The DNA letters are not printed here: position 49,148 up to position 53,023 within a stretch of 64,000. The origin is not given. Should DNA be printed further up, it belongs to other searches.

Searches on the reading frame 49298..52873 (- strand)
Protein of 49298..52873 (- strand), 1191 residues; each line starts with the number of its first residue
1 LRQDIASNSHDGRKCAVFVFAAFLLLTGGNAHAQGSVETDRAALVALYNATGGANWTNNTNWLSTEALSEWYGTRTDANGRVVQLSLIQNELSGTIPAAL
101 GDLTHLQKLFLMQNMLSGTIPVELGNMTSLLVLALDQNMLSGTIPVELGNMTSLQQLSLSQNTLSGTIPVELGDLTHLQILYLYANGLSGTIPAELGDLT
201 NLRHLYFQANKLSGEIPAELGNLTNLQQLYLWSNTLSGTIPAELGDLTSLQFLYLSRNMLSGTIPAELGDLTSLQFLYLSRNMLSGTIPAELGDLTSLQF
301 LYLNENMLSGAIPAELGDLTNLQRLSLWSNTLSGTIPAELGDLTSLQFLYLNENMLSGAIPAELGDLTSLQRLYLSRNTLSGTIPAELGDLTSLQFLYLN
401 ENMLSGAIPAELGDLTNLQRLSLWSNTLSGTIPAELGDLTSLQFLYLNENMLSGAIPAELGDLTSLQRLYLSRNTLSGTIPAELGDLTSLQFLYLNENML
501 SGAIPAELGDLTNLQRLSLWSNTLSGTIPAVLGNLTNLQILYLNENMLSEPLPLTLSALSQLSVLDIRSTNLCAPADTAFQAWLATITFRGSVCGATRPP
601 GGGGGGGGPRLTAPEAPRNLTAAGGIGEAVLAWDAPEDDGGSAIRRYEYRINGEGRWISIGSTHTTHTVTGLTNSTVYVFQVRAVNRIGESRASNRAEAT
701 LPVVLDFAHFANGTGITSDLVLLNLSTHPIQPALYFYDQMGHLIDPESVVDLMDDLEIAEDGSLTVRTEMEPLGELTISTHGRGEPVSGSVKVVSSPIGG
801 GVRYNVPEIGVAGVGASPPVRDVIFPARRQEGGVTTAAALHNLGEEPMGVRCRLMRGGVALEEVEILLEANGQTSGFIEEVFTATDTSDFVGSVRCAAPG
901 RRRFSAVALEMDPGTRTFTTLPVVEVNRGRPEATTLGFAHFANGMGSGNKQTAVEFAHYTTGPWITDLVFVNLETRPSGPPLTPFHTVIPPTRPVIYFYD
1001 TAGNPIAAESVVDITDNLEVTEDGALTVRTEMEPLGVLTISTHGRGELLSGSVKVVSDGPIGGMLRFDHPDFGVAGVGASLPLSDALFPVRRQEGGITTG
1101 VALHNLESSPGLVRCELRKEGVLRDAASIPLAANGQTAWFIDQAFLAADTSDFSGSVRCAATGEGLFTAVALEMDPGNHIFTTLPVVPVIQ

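Call 5: search_protein_families(library=pfam, proteins=[window:49298-52873:-], max_evalue=0.01)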
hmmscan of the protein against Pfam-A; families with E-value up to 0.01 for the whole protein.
window:49298-52873:- (1191 aa): 9 families
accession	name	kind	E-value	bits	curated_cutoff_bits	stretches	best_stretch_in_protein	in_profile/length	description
PF00560.39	LRR_1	-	7.6e-57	177.4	20.6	0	369-391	1-23/23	Leucine Rich Repeat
PF23598.1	LRR_14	-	4.3e-54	184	40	5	435-574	42-181/353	Leucine-rich repeat region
PF12799.13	LRR_4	-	8.2e-54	178.9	27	8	200-240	1-39/44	Leucine Rich repeats (2 copies)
PF13855.12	LRR_8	-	7.6e-51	170.2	27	9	366-404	23-61/61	Leucine rich repeat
PF00041.27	fn3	-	5.1e-11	43.1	25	1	616-698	2-82/84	Fibronectin type III domain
PF24141.1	LRR_ComC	-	1.4e-08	35.2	27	0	115-193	203-273/288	EGF-like domain-containing protein ComC LRR domain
PF24758.1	LRR_At5g56370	-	2.1e-05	24.7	27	0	465-552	12-103/227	FBD-associated F-box protein At5g56370, LRR repeats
PF25059.1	FN3_DSCAM-DSCAML_C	-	0.00097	19.9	39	1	641-695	17-75/89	DSCAM/DSCAML C-terminal Fn3-like domain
PF18016.8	SAM_3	-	0.0054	17.1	22.6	0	350-387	18-55/65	SAM domain (Sterile alpha motif)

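Call 8: search_protein_families(library=ncbifam, proteins=[window:49298-52873:-], max_evalue=0.01)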
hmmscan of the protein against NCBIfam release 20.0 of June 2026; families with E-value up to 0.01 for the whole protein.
window:49298-52873:- (1191 aa): 5 families
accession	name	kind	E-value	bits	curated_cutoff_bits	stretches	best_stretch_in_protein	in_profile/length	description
NF041400.1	XopAE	equivalog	3.8e-48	164.6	600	3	191-380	10-197/478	type III secretion system effector XopAE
NF041381.1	XopAC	subfamily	6.8e-42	143.7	450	5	360-482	81-201/451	XopAC/AvrAC family type III secretion system effector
NF047464.1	FibnectbindLIC11051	equivalog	1.2e-34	119.8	1000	3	222-403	486-661/685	LIC_11051 family fibronectin-binding protein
NF041351.1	XopL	equivalog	2.7e-27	95.7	500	4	168-351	66-254/497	type III secretion system leucine-rich repeat domain-containing effector XopL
NF041611.1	exoglucan_CbhB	equivalog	2.2e-05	22.7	1950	1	611-695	703-783/997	exoglucanase CbhB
